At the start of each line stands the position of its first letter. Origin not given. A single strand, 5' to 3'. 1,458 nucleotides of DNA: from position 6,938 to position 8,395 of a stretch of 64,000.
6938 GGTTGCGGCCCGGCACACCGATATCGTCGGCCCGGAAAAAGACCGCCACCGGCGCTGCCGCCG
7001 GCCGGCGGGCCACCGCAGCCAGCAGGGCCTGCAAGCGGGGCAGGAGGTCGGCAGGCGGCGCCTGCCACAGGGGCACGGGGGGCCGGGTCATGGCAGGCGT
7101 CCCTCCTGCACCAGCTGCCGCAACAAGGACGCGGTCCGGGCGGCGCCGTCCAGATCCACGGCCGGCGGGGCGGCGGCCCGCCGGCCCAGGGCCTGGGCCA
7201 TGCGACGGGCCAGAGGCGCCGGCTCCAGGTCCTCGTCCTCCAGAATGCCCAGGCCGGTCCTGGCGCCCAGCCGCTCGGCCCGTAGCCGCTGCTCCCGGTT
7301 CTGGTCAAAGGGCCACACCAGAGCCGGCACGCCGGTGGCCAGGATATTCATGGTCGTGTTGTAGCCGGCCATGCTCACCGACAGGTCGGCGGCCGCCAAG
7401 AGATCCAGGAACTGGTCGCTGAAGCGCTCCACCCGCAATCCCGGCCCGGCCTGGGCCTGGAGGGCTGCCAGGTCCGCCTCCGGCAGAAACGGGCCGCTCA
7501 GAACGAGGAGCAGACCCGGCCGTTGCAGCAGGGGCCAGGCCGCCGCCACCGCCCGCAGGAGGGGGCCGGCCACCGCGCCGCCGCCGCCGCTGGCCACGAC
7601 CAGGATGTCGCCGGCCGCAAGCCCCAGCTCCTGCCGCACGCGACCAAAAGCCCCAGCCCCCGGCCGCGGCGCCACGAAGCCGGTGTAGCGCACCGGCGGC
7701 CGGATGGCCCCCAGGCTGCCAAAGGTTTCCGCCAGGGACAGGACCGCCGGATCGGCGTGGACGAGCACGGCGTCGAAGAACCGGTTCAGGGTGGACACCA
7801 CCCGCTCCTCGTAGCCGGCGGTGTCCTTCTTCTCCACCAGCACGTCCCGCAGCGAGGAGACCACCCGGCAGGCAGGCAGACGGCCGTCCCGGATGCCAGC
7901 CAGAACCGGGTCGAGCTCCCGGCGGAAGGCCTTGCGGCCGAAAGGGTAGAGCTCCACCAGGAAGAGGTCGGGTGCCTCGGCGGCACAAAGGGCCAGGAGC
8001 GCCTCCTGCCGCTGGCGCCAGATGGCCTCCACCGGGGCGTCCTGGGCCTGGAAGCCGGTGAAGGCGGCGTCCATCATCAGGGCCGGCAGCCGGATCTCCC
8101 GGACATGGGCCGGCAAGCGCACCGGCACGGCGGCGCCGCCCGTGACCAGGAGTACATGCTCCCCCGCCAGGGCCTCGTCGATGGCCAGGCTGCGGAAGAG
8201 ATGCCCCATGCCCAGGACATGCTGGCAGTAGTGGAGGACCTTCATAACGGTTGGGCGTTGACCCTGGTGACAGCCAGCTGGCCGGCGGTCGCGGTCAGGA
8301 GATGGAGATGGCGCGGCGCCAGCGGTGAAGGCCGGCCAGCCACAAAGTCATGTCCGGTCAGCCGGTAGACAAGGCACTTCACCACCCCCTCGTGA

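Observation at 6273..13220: Seven-gene glycoconjugate pathway lacking any classical polysaccharide export or priming gene, fused in one transcriptional direction to the FtsX-type ABC system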

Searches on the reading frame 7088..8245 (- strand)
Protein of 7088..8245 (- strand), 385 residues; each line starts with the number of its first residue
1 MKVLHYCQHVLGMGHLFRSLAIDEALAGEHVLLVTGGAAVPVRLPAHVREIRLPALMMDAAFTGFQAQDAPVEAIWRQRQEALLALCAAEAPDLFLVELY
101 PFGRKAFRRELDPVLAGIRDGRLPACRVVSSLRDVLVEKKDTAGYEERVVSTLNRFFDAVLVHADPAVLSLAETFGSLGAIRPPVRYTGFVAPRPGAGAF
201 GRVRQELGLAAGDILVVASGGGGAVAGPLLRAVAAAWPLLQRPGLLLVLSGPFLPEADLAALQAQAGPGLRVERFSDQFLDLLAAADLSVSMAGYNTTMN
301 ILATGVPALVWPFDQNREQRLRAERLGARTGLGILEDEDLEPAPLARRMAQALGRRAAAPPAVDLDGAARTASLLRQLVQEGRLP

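Call 5: search_protein_families(library=pfam, proteins=[window:7088-8245:-], max_evalue=0.01)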
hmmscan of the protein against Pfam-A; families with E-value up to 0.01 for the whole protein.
window:7088-8245:- (385 aa): 1 family
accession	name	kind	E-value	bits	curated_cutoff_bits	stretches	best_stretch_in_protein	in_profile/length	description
PF04101.22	Glyco_tran_28_C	-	8.8e-09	36.1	22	1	265-349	51-137/166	Glycosyltransferase family 28 C-terminal domain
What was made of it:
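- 7088..8245 (-): F: second GT28-C-like GT-B glycosyltransferase, 385 aa. ATGA overlaps with E and with G. Glyco_tran_28_C 8.8e-9 (call 5).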

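Call 6: search_protein_families(library=ncbifam, proteins=[window:7088-8245:-], max_evalue=0.01)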
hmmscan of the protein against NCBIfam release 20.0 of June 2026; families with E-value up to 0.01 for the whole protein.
window:7088-8245:- (385 aa): 3 families
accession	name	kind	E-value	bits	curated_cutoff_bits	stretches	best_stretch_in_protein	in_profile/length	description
TIGR01133.1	murG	equivalog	1.6e-07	30.7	250.25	1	221-352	190-323/353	undecaprenyldiphospho-muramoylpentapeptide beta-N-acetylglucosaminyltransferase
TIGR01426.2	MGT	subfamily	1.7e-05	24.1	260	1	280-334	287-338/393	macrolide family glycosyltransferase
TIGR00661.1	MJ1255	subfamily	0.00022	20.6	195.9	0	272-335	233-296/321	MJ1255/VC2487 family glycosyltransferase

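Call 8: find_encoding_contigs(protein=window:7088-8245:-, flank=10000, max_places=6)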
Protein window:7088-8245:- (385 aa): no gene with exactly this product is on record in the collection.

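Call 9: find_homologous_proteins(query=window:7088-8245:-, max_evalue=0.00001)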
Query window:7088-8245:- (385 aa): 3501 proteins with E <= 0.00001 among 8000 candidates; the best 120 are listed.
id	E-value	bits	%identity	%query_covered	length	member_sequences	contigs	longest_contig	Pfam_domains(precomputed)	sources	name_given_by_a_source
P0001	1.9e-243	825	100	100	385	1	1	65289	PF04101.23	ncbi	ncbi:MAG: glycosyltransferase [Thermodesulfobacteriota bacterium]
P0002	4.4e-138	479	53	98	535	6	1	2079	PF04101.23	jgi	jgi:predicted glycosyltransferase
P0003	6.2e-125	435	59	97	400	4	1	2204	PF04101.23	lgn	-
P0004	8.0e-125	435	56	98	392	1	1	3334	PF04101.23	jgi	jgi:predicted glycosyltransferase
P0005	1.1e-124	435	57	100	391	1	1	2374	PF04101.23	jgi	jgi:predicted glycosyltransferase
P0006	1.5e-124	434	58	97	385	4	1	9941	PF04101.23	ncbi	ncbi:MAG: glycosyltransferase family protein [Desulfococcaceae bacterium]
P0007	1.9e-124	434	56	98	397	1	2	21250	PF04101.23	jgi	jgi:predicted glycosyltransferase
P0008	3.5e-124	433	56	98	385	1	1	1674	PF04101.23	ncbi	-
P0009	4.1e-124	433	61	97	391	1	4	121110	PF04101.23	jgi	jgi:predicted glycosyltransferase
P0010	9.1e-124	432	56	99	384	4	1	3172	PF04101.23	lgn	-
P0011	1.4e-123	431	56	98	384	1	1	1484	PF04101.23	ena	-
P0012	2.0e-123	430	59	97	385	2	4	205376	PF04101.23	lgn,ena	-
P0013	2.1e-123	430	57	97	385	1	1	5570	PF04101.23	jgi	jgi:predicted glycosyltransferase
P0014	2.2e-123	430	54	99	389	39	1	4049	PF04101.23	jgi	-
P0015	3.2e-123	430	56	99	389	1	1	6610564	PF04101.23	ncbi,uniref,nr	ncbi:glycosyl transferase [Desulfonema ishimotonii]|uniref:Glycosyl transferase n=1 Tax=Desulfonema 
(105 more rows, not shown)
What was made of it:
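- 7088..8245 (-): More than 3,500 homologues (call 9).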

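Call 10: find_encoding_contigs(protein=P0015, flank=10000, max_places=2)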
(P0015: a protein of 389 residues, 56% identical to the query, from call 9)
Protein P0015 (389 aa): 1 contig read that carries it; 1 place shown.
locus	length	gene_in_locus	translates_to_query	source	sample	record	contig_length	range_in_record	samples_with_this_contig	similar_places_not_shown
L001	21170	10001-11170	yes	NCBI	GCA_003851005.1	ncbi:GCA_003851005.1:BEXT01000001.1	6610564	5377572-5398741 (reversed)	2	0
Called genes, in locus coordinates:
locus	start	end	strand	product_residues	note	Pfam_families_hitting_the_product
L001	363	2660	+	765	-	PF01590:GAF, PF13185:GAF_2, PF13492:GAF_3, PF05524:PEP-utilisers_N, PF00391:PEP-utilizers, PF02896:PEP-utilizers_C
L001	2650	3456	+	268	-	PF05096:Glu_cyclase_2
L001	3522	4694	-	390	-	PF12323:HTH_OrfB_IS605, PF01385:OrfB_IS605, PF07282:Cas12f1-like_TNB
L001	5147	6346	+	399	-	PF04101:Glyco_tran_28_C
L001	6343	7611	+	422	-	PF00534:Glycos_transf_1, PF13692:Glyco_trans_1_4, PF13524:Glyco_trans_1_2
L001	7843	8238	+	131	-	-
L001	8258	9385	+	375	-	PF00534:Glycos_transf_1, PF13692:Glyco_trans_1_4, PF13524:Glyco_trans_1_2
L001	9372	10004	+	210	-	PF00300:His_Phos_1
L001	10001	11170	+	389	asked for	PF04101:Glyco_tran_28_C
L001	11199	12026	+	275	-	-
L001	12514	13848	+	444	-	PF05496:RuvB_N, PF00004:AAA, PF13173:AAA_14 (weak), PF20720:nSTAND3 (weak), PF16193:AAA_assoc_2, PF12002:MgsA_C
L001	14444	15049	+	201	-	PF00117:GATase, PF07722:Peptidase_C26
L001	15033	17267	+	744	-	PF04715:, PF00425:Chorismate_bind, PF01063:Aminotran_4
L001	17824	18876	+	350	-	PF12796:Ank_2, PF13606:Ank_3 (faint), PF12796:Ank_2, PF13637:Ank_4, PF13857:Ank_5, PF00023:Ank (weak), PF08239:SH3_3 (weak)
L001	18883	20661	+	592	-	-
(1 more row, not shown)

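Call 11: find_encoding_contigs(protein=P0001, flank=10000, max_places=2)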
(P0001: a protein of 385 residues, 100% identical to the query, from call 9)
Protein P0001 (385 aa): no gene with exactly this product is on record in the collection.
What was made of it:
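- Tried and rejected: Looking up F and P0001 in the contig index returned nothing (calls 8, 11).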

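Call 13: find_related_loci(query=A1, collection=genome_contigs, flank=10000)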
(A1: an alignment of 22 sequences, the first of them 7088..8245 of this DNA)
Query A1 (385 aa) in genome_contigs; peptide patterns used: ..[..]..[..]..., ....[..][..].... (x = any residue, [..] = any of these).
600 stretches matched a pattern (row limit reached: there are more); 562 encode a relative of the query (tblastn E <= 1e-3); the best 80 are kept; 80 distinct loci.
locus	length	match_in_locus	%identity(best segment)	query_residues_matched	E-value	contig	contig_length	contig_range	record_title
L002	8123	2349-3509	53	1-383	7e-129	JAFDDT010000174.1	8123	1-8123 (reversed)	MAG: Deltaproteobacteria bacterium isolate Meg19_1012_Bin_230 Meg19_1012_Bin_230_scaffold_45138, whole genome shotgun se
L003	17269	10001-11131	58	1-375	2e-127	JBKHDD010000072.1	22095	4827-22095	MAG: Desulfococcaceae bacterium isolate D1M03_3 NODE_1205_length_22095_cov_10.534619, whole genome shotgun sequence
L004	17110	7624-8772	56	1-378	1e-127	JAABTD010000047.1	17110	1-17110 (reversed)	MAG: Desulfobacteraceae bacterium isolate S20.Bin143 Scaffold_855_1, whole genome shotgun sequence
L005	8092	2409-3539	57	1-372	4e-127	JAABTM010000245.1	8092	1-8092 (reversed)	MAG: Desulfobacteraceae bacterium isolate S23.Bin075 Scaffold_8900, whole genome shotgun sequence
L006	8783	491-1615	58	1-372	4e-127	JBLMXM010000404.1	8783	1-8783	MAG: Hyphomicrobiales bacterium isolate MAG256 PRJNA957066_bin37_renamed_403, whole genome shotgun sequence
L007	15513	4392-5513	58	1-372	5e-127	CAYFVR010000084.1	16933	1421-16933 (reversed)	MAG TPA_asm: uncultured Desulfobacterales bacterium isolate ERP107533_co1_151 genome assembly, contig: NODE_2665_length_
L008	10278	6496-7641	58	1-375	7e-127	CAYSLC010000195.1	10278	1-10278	MAG TPA_asm: uncultured Desulfobacteraceae bacterium isolate binchicken_co15_57 genome assembly, contig: NODE_4891_lengt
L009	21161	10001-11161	53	1-383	2e-126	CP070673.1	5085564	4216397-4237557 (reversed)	MAG: Deltaproteobacteria bacterium isolate bin73 chromosome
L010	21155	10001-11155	54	1-381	1e-125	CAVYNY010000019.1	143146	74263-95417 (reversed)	MAG: uncultured delta proteobacterium isolate MFD05684.bin.2.75 genome assembly, contig: contig_53283, whole genome shot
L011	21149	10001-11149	54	1-380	2e-125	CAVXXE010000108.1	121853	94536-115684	MAG: uncultured delta proteobacterium isolate MFD03804.bin.2.141 genome assembly, contig: contig_8298, whole genome shot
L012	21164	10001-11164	52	1-384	4e-125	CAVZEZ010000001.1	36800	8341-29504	MAG: uncultured delta proteobacterium isolate MFD05684.bin.1.177 genome assembly, contig: contig_100693, whole genome sh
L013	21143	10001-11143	54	1-377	6e-125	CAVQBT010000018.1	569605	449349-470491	MAG: uncultured delta proteobacterium isolate MFD02923.bin.2.3 genome assembly, contig: contig_2633, whole genome shotgu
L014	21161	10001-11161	53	1-383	4e-125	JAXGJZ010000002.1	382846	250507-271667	MAG: Desulfobacterales bacterium isolate AnMBR.bin174 bin174_2, whole genome shotgun sequence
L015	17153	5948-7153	53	1-375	7e-125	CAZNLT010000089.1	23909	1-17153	MAG TPA_asm: uncultured Desulfobacterales bacterium isolate binchicken_co8_349 genome assembly, contig: NODE_3151_length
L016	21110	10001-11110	58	1-367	1e-124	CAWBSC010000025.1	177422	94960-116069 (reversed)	MAG: uncultured delta proteobacterium isolate MFD01872.bin.2.29 genome assembly, contig: contig_86411, whole genome shot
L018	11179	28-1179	53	1-381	1e-123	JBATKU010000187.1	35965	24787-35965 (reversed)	MAG: Desulfobacterales bacterium isolate MFD10234_ilm_asm_bin6 k127_331087, whole genome shotgun sequence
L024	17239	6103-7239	53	1-375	1e-121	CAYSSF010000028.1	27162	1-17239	MAG TPA_asm: uncultured Syntrophaceae bacterium isolate SRP062349_co5_36 genome assembly, contig: NODE_483_length_27162_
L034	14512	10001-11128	55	1-372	2e-120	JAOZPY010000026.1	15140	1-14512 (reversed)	MAG: Desulfobacterales bacterium isolate GMC4.metabat2.280_sub GMC4_4633_length_15140_cov_9.265098, whole genome shotgun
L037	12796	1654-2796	51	1-377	3e-120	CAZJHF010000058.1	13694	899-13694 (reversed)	MAG TPA_asm: uncultured Desulfobacterales bacterium isolate binchicken_co388_108 genome assembly, contig: NODE_1015_leng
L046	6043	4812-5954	50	1-377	2e-118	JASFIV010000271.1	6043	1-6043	MAG: Desulfobacterales bacterium isolate D0608S20remetaG_Bin_253 D0608S20remetaG_FD_scaffold_5043_c1, whole genome shotg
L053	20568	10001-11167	46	1-385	5e-117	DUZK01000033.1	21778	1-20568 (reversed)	MAG TPA_asm: Deltaproteobacteria bacterium isolate MAG_15370_dsfb_81 Ga0180009_10002462, whole genome shotgun sequence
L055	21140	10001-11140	52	1-377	5e-117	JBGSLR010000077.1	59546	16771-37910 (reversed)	MAG: Desulfobacterales bacterium isolate JTS-AC21 k141_935283, whole genome shotgun sequence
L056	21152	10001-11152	54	1-378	1e-116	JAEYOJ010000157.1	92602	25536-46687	MAG: Proteobacteria bacterium isolate OH_CBB_149 k127_578959, whole genome shotgun sequence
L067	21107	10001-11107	56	1-372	7e-116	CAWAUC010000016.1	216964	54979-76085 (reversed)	MAG: uncultured delta proteobacterium isolate MFD02416.bin.1.144 genome assembly, contig: contig_39968, whole genome sho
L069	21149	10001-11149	51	1-379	7e-115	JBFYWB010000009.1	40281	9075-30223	MAG: Deltaproteobacteria bacterium isolate PPR_0338 PPR_0338_bin.40.fa_k121_3131081, whole genome shotgun sequence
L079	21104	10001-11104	56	1-365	1e-113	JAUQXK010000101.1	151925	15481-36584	MAG: Desulfobacterales bacterium isolate BIN27 contig_158775, whole genome shotgun sequence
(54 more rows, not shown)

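Call 21: search_protein_families(library=pfam, proteins=[L079:9246-10001:+, L069:3787-4779:-, L046:3452-4633:-, L018:4323-5027:+, L056:20398-21150:+, L034:13457-14416:-, L037:2823-4610:+, L053:2918-4429:-, L055:1578-3254:-, L067:6541-7068:+], max_evalue=0.01)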
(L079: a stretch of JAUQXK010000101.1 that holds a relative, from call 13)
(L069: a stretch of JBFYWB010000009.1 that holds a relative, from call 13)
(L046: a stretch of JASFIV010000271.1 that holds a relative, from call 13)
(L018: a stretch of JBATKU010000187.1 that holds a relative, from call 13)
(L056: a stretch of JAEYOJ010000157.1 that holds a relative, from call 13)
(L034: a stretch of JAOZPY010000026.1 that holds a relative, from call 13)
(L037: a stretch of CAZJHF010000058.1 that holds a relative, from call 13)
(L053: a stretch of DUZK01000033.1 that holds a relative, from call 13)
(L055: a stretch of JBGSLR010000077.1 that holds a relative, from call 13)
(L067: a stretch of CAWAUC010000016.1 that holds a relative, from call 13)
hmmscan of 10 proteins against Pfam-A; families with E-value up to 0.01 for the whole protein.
L079:9246-10001:+ (252 aa): 1 family
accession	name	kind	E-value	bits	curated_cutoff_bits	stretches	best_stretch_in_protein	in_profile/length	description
PF01522.26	Polysacc_deac_1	-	1.7e-06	28.4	23.1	1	27-126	11-75/124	Polysaccharide deacetylase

L069:3787-4779:- (331 aa): 1 family
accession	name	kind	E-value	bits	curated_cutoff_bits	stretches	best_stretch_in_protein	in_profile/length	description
PF08885.17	GSCFA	-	1.8e-42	146.2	25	1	61-324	2-237/237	GSCFA family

L046:3452-4633:- (394 aa): 4 families
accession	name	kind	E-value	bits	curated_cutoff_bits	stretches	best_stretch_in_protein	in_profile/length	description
PF13508.13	Acetyltransf_7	-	1.2e-07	32.4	27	1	55-136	4-83/84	Acetyltransferase (GNAT) domain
PF00583.31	Acetyltransf_1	-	0.00033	21.3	20.7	1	46-135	27-116/116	Acetyltransferase (GNAT) family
PF13673.13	Acetyltransf_10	-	0.00082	19.8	23.6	1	87-140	53-112/128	Acetyltransferase (GNAT) domain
PF13527.13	Acetyltransf_9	-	0.008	16.6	25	0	50-109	39-96/127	Acetyltransferase (GNAT) domain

L018:4323-5027:+ (235 aa): 6 families
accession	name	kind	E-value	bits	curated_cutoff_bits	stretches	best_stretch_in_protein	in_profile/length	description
PF01596.23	Methyltransf_3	-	2.6e-56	190.6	22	1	41-235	7-204/204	O-methyltransferase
PF13578.12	Methyltransf_24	-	2e-14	54.8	26.3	1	84-186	1-105/105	Methyltransferase domain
PF01135.25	PCMT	-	2.6e-05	24.5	20.3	1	64-130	59-124/210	Protein-L-isoaspartate(D-aspartate) O-methyltransferase (PCMT)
PF13649.12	Methyltransf_25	-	6.3e-05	24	27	1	83-179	1-97/97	Methyltransferase domain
PF13847.12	Methyltransf_31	-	0.00023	21.3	27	1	79-187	3-113/145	Methyltransferase domain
PF08241.18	Methyltransf_11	-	0.00043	21.3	21.2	1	85-182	2-94/95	Methyltransferase domain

L056:20398-21150:+ (251 aa): 0 families

L034:13457-14416:- (320 aa): 2 families
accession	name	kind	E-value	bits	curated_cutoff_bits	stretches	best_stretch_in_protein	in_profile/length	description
PF04055.27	Radical_SAM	-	9.9e-18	65.3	29.5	1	43-181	2-141/166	Radical SAM superfamily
PF13186.11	SPASM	-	8.5e-12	45.6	21.5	1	248-313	1-66/67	Iron-sulfur cluster-binding domain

L037:2823-4610:+ (596 aa): 20 families
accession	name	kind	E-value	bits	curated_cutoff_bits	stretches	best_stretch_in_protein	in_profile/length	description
PF13431.12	TPR_17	-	1.7e-29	100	24.4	4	534-565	2-33/34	Tetratricopeptide repeat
PF13414.12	TPR_11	-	5.1e-27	93.7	26.8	4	518-559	1-42/42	TPR repeat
PF07719.23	TPR_2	-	4.6e-25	86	27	3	512-544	2-34/34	Tetratricopeptide repeat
PF00515.34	TPR_1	-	5.1e-25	86.6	27.8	4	512-544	2-34/34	Tetratricopeptide repeat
PF13181.12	TPR_8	-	1.8e-18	65.5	25.7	1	512-544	2-34/34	Tetratricopeptide repeat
PF14559.12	TPR_19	-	3.9e-18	66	25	3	523-582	3-62/68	Tetratricopeptide repeat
PF13432.12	TPR_16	-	1.9e-16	60.6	32.7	2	489-544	9-64/65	Tetratricopeptide repeat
PF13428.12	TPR_14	-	2.6e-11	43.5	23.5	0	513-552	3-42/44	Tetratricopeptide repeat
PF13424.12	TPR_12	-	2.9e-11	43.9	30.1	2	478-542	4-76/77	Tetratricopeptide repeat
PF13374.12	TPR_10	-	6.4e-11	42.3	27.5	1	546-572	3-29/42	Tetratricopeptide repeat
PF23914.1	TPR_CcmH_CycH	-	1.2e-09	38.6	42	1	468-578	41-154/158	Cytochrome c-type biogenesis protein H TPR domain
PF13174.12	TPR_6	-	1.7e-09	38.2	26.3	0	512-543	1-32/33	Tetratricopeptide repeat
PF13371.12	TPR_9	-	3.6e-08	33.7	35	1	519-582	3-66/73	Tetratricopeptide repeat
PF07721.20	TPR_4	-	1.5e-06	28.7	27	0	547-570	3-26/26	Tetratricopeptide repeat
PF02366.24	PMT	-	3.4e-06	27.2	22.7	1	101-254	77-227/245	Dolichyl-phosphate-mannose-protein mannosyltransferase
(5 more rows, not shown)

L053:2918-4429:- (504 aa): 2 families
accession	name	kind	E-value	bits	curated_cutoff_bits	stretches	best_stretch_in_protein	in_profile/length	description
PF13692.12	Glyco_trans_1_4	-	3.5e-11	44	27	1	277-417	2-137/142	Glycosyl transferases group 1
PF00534.26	Glycos_transf_1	-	2.9e-07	30.6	26.4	1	311-417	51-153/172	Glycosyl transferases group 1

L055:1578-3254:- (559 aa): 2 families
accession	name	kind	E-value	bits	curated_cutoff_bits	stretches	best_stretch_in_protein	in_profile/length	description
PF13517.12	FG-GAP_3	-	2.9e-18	66.7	26.9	2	240-299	1-61/61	FG-GAP-like repeat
PF01839.29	FG-GAP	-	9.7e-08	32.2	22.1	0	235-250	4-19/37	FG-GAP repeat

L067:6541-7068:+ (176 aa): 0 families
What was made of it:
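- The accessory families are carbohydrate-tailoring types: CE4, GNAT, O-methyltransferase, GSCFA and radical SAM (call 21). Nine related loci carry a GT-C (PMT-like) + TPR protein, a type that uses polyprenyl-P-sugars (call 21).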

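Call 24: search_protein_families(library=pfam, proteins=[L056:18415-20391:+, L024:14444-16570:+, L056:20398-21150:+, L024:16571-17239:+], max_evalue=0.01)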
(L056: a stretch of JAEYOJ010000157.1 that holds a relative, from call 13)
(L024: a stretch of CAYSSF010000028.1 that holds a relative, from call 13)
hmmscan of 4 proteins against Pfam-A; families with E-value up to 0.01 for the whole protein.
L056:18415-20391:+ (658 aa): 2 families
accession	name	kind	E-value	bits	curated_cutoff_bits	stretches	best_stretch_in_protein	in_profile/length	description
PF20581.3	DUF6785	-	2.6e-160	534.7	25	1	6-522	1-498/498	Family of unknown function (DUF6785)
PF20580.3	DUF6784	-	1.9e-34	118.3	26.4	1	558-656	2-100/101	Domain of unknown function (DUF6784)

L024:14444-16570:+ (708 aa): 2 families
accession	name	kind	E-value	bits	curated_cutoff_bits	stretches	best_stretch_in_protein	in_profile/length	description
PF20581.3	DUF6785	-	8.5e-167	556.1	25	1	56-572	1-498/498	Family of unknown function (DUF6785)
PF20580.3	DUF6784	-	3.6e-36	123.8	26.4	1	608-706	2-100/101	Domain of unknown function (DUF6784)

L056:20398-21150:+ (251 aa): 0 families

L024:16571-17239:+ (223 aa): 0 families

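Call 25: search_protein_families(library=ncbifam, proteins=[L056:18415-20391:+, L056:13435-18408:+, L056:20398-21150:+, L079:9246-10001:+], max_evalue=0.01)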
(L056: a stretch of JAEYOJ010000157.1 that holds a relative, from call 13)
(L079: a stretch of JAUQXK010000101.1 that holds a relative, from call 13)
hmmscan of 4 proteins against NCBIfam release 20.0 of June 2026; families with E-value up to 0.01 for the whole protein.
L056:18415-20391:+ (658 aa): 0 families

L056:13435-18408:+ (1657 aa): 3 families
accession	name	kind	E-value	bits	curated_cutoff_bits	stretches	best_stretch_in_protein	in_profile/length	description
NF038346.1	FtsX_actino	exception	8.4e-05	22.1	250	1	1357-1480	174-298/308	permease-like cell division protein FtsX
NF007826.0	PRK10535.1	equivalog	0.0016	16.8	966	1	1371-1478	530-635/648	macrolide ABC transporter ATP-binding protein/permease MacB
TIGR03434.1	ADOP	subfamily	0.0039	15.3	622.3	1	1385-1479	700-791/803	ADOP family duplicated permease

L056:20398-21150:+ (251 aa): 0 families

L079:9246-10001:+ (252 aa): 0 families

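Call 33: search_solved_structures(query=A1, max_evalue=0.01)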
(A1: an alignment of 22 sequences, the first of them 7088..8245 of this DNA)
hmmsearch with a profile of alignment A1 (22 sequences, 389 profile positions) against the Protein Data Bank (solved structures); distinct sequences matched with E-value up to 0.01: 6.
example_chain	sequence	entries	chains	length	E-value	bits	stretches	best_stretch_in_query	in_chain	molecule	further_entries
7vlb_A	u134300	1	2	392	3.1e-09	39.3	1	283-386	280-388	UDP-glycosyltransferase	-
6kqx_A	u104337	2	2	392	7.9e-08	34.7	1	283-386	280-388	Uncharacterized UDP-glucosyltransferase YjiC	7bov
6kqw_A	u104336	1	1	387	2.2e-07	33.2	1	283-384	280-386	Uncharacterized UDP-glucosyltransferase YjiC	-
1f0k_A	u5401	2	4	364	3.6e-07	32.5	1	224-354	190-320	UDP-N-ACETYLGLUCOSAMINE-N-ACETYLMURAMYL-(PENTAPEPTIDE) PYROPHOSPHORYL-UNDECAPRENOL N-ACETY | UDP-N-acetylglucosamine--N-acetylmuramyl-(pentapeptide) pyrophospho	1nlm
3s2u_A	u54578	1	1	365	6.4e-05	25.1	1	230-365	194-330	UDP-N-acetylglucosamine--N-acetylmuramyl-(pentapeptide) pyrophosphoryl-undecaprenol N-acet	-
7d1i_A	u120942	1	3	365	0.0012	20.9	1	268-368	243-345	UDP-N-acetylglucosamine--N-acetylmuramyl-(pentapeptide) pyrophosphoryl-undecaprenol N-acet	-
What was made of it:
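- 7088..8245 (-): PDB profile hits only to the C-terminal halves of YjiC-type GT1 enzymes and MurG (call 33).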

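Call 39: search_solved_structures(query=A4, max_evalue=1)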
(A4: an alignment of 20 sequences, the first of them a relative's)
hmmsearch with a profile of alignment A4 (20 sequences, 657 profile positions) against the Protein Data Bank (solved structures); distinct sequences matched with E-value up to 1: 0.
